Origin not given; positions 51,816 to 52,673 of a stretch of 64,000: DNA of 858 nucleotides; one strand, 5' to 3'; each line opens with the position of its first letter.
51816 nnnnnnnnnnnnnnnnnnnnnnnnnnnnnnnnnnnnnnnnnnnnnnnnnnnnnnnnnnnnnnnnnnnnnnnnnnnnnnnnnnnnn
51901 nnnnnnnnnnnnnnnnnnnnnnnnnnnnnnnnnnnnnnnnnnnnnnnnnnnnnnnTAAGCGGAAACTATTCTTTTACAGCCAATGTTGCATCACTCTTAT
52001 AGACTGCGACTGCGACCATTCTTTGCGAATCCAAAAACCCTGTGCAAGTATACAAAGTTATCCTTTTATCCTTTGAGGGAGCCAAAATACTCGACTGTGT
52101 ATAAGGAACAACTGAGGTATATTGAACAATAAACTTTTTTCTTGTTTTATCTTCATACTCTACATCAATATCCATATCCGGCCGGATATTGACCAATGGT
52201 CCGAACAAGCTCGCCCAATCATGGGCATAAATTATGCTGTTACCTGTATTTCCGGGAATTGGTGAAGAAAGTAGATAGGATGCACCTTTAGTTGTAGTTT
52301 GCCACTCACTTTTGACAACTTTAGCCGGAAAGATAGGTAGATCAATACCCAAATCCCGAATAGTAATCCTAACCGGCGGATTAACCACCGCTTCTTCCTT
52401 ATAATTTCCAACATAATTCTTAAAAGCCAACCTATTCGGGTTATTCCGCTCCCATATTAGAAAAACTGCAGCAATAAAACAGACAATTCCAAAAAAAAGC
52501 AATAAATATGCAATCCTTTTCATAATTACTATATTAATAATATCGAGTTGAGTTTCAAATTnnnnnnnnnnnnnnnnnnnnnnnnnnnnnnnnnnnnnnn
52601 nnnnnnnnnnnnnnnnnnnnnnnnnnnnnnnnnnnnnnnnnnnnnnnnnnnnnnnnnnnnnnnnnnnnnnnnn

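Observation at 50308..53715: Surface locus B: TasA/camelysin-like protein, SipW-type signal peptidase, class-E-like sortase, LAXTG substrate and PA14 protein in one cluster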

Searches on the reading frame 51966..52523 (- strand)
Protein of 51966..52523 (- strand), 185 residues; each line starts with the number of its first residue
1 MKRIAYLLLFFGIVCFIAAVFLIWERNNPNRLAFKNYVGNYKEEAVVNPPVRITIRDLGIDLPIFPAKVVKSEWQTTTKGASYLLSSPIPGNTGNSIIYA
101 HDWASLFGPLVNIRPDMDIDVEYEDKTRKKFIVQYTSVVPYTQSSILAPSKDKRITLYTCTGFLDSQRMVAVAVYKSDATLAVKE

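Call 5: search_protein_families(library=pfam, proteins=[window:51966-52523:-], max_evalue=0.1)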
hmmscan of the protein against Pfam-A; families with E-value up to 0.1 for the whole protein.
window:51966-52523:- (185 aa): 1 family
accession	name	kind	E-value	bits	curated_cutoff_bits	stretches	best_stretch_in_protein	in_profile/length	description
PF04203.18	Sortase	-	6.3e-16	58.7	26.6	1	53-174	1-123/125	Sortase domain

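Call 6: search_protein_families(library=ncbifam, proteins=[window:51966-52523:-], max_evalue=0.1)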
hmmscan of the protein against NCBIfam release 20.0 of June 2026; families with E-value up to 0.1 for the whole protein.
window:51966-52523:- (185 aa): 8 families
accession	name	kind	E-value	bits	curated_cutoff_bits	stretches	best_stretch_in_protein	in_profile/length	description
NF033748.1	class_F_sortase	subfamily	9.6e-09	35.1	166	1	47-167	8-140/155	class F sortase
TIGR03784.1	marine_sortase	equivalog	3.1e-08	33.4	158.25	1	80-163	77-159/174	class GN sortase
NF033745.1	class_C_sortase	subfamily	4.1e-06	26.7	160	1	51-168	94-213/220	class C sortase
NF058671.1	sortase_SrtD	exception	0.00021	21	140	1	75-163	85-171/187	class D sortase, LPxTATN-specific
NF033746.1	class_D_sortase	subfamily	0.00053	19.8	165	1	73-163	29-117/135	class D sortase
TIGR01076.1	sortase_fam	subfamily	0.00068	19.4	39.35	1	53-168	3-119/136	sortase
NF033747.1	class_E_sortase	subfamily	0.0019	18.1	160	1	75-177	94-207/211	class E sortase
TIGR03064.1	sortase_srtB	equivalog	0.065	12.5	153.75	0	125-170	189-234/235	class B sortase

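Call 46: search_solved_structures(query=window:51966-52523:-, max_evalue=0.01)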
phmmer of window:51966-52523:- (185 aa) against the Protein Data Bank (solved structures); distinct sequences matched with E-value up to 0.01: 4.
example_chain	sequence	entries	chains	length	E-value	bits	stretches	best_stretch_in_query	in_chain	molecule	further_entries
5hu4_A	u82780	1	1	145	0.00012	25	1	79-175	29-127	Cysteine protease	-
5k9a_A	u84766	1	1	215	0.00039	23.4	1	36-175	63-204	Putative fimbrial associated sortase-like protein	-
6bwe_A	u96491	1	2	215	0.00046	23.1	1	46-175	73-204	Putative fimbrial associated sortase-like protein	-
2xwg_A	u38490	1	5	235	0.0033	20.3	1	41-170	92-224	SORTASE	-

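Call 72: list_cluster_members(proteins=[P0001, P0025, window:51966-52523:-, window:52562-53269:-, window:57315-57851:+, window:49181-50140:-])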
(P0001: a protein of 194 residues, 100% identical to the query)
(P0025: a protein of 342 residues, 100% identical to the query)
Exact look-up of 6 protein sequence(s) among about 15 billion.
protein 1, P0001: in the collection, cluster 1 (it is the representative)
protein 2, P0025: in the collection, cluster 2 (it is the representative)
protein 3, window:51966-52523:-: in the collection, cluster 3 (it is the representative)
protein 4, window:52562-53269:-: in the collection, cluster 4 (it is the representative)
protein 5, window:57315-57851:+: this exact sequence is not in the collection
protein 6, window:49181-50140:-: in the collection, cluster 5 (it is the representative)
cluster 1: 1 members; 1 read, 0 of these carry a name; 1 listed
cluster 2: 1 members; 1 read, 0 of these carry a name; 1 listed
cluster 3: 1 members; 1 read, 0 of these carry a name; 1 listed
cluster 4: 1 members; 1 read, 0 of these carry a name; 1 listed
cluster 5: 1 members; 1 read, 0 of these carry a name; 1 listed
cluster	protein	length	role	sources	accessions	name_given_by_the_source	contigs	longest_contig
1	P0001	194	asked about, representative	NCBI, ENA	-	-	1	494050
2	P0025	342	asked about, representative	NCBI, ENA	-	-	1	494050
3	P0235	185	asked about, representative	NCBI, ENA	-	-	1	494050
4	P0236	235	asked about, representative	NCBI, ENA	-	-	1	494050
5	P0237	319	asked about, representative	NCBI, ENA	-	-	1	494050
